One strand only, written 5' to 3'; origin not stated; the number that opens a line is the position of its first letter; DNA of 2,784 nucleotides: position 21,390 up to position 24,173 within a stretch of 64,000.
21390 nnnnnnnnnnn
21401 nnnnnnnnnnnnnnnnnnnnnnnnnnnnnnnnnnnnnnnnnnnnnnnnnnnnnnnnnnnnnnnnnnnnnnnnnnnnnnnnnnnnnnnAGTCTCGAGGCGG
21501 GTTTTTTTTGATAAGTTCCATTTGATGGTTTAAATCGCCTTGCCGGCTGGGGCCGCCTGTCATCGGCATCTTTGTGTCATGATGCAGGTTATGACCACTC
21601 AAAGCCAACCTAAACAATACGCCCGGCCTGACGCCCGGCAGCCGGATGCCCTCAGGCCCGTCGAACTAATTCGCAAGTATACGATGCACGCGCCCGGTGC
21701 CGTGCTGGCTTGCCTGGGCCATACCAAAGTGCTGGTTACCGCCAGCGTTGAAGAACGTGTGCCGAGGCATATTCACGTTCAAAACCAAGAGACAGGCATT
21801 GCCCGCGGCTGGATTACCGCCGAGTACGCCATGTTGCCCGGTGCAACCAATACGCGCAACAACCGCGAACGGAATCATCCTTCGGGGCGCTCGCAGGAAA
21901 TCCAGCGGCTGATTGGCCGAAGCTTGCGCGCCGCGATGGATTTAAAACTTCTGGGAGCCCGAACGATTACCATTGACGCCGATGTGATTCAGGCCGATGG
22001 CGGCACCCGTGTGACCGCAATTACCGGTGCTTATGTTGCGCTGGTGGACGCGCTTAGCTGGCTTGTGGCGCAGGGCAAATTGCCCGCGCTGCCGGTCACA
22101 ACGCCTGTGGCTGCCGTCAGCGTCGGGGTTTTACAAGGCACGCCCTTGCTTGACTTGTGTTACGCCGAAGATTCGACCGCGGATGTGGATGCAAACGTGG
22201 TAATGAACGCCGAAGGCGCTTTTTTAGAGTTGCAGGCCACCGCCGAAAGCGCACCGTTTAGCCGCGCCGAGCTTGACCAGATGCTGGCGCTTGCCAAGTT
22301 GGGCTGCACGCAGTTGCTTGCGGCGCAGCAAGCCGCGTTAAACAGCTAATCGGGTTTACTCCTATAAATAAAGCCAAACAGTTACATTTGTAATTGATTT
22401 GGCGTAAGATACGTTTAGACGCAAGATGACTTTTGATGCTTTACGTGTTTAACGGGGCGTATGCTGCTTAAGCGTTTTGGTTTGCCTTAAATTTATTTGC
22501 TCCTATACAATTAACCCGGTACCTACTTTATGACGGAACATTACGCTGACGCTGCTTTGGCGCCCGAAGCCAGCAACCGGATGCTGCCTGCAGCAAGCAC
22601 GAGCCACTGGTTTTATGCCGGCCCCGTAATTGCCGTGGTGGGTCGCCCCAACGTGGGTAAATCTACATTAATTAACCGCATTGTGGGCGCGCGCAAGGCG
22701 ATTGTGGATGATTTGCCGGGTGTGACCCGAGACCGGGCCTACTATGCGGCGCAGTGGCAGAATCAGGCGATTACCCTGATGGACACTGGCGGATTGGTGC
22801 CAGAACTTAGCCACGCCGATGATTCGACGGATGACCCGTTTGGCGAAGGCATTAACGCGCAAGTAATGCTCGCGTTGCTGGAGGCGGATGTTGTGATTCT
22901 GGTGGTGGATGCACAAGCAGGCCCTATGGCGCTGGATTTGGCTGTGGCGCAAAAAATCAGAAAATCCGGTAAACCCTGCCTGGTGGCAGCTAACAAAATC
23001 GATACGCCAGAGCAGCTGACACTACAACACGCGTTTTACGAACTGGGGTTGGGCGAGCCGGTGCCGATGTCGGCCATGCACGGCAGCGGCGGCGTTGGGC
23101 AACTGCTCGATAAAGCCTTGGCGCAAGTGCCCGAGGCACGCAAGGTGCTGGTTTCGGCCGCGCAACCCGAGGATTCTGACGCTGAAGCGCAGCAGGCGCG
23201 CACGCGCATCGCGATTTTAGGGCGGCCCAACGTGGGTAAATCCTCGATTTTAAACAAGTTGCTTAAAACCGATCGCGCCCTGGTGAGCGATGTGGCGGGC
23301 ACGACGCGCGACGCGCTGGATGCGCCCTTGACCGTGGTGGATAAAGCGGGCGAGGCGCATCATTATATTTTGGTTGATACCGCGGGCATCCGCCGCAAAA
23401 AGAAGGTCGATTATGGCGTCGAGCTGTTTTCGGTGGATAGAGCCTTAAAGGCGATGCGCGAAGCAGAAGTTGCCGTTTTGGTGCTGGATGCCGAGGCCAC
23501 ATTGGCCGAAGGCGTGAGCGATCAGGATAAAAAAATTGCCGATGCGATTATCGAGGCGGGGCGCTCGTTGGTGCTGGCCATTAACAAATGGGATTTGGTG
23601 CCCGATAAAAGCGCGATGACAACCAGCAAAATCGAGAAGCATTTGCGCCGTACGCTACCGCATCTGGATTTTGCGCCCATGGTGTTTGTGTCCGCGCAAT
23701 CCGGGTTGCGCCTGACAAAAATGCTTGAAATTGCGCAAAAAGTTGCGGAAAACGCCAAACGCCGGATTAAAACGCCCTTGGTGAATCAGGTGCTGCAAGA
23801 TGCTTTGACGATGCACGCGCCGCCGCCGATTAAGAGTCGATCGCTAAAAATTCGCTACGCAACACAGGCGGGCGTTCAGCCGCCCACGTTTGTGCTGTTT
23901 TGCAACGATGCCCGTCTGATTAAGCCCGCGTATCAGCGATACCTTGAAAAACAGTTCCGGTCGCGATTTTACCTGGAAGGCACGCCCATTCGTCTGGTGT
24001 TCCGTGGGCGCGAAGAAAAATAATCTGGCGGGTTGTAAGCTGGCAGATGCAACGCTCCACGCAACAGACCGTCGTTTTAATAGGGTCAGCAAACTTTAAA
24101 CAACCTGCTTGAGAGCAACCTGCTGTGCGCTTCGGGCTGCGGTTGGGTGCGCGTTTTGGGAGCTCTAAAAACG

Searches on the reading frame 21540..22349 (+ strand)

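Call 12: search_protein_families(library=pfam, proteins=[window:21540-22349:+], max_evalue=0.00001)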
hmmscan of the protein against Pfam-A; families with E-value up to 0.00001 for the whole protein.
window:21540-22349:+ (269 aa): 2 families
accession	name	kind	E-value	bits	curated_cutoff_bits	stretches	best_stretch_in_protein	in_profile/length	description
PF01138.27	RNase_PH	-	1.7e-24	87.2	25.5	1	38-171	2-127/130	3' exoribonuclease family, domain 1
PF03725.20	RNase_PH_C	-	1.2e-12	48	20.8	1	188-253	1-65/67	3' exoribonuclease family, domain 2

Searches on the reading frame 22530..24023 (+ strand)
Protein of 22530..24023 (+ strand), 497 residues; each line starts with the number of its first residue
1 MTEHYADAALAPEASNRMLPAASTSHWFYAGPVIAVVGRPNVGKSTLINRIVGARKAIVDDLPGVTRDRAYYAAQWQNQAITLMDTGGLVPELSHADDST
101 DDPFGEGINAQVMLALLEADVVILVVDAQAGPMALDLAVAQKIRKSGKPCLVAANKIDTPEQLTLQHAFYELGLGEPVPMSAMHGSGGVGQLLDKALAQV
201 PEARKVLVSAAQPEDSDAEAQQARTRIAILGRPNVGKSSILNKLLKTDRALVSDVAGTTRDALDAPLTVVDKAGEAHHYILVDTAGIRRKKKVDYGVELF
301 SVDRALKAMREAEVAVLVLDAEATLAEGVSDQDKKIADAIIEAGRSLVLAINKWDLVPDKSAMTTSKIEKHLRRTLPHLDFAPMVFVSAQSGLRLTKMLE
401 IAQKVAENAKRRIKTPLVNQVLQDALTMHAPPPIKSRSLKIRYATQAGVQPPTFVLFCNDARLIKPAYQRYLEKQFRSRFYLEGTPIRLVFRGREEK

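Call 12: search_protein_families(library=pfam, proteins=[window:22530-24023:+], max_evalue=0.00001)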
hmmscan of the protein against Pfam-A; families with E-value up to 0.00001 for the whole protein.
window:22530-24023:+ (497 aa): 9 families
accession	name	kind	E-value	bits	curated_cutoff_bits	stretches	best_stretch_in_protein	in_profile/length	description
PF01926.29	MMR_HSR1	-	6.1e-52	175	21.9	2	34-156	2-113/113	50S ribosome-binding GTPase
PF14714.11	KH_dom-like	-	2e-31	108.5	27.3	1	412-492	1-81/81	KH-domain-like of EngA bacterial GTPase enzymes, C-terminal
PF02421.24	FeoB_N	-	1.8e-23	83.2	27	2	34-180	3-140/156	Ferrous iron transport protein B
PF00009.33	GTP_EFTU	-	1.9e-23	83.4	26.5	2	227-405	6-185/188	Elongation factor Tu GTP binding domain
PF00350.29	Dynamin_N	-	5.9e-13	49.6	27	0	34-55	1-22/168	Dynamin family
PF03193.22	RsgA_GTPase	-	1.3e-08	35.3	30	0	208-259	89-141/174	RsgA GTPase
PF04548.22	AIG1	-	6.5e-08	32.6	27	0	34-143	3-107/212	AIG1 family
PF02492.25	cobW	-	1.1e-07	32.1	20.7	0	260-376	67-173/180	CobW/HypB/UreG, nucleotide-binding domain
PF08477.19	Roc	-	3.6e-06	27.6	27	0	226-292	1-71/119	Ras of Complex, Roc, domain of DAPkinase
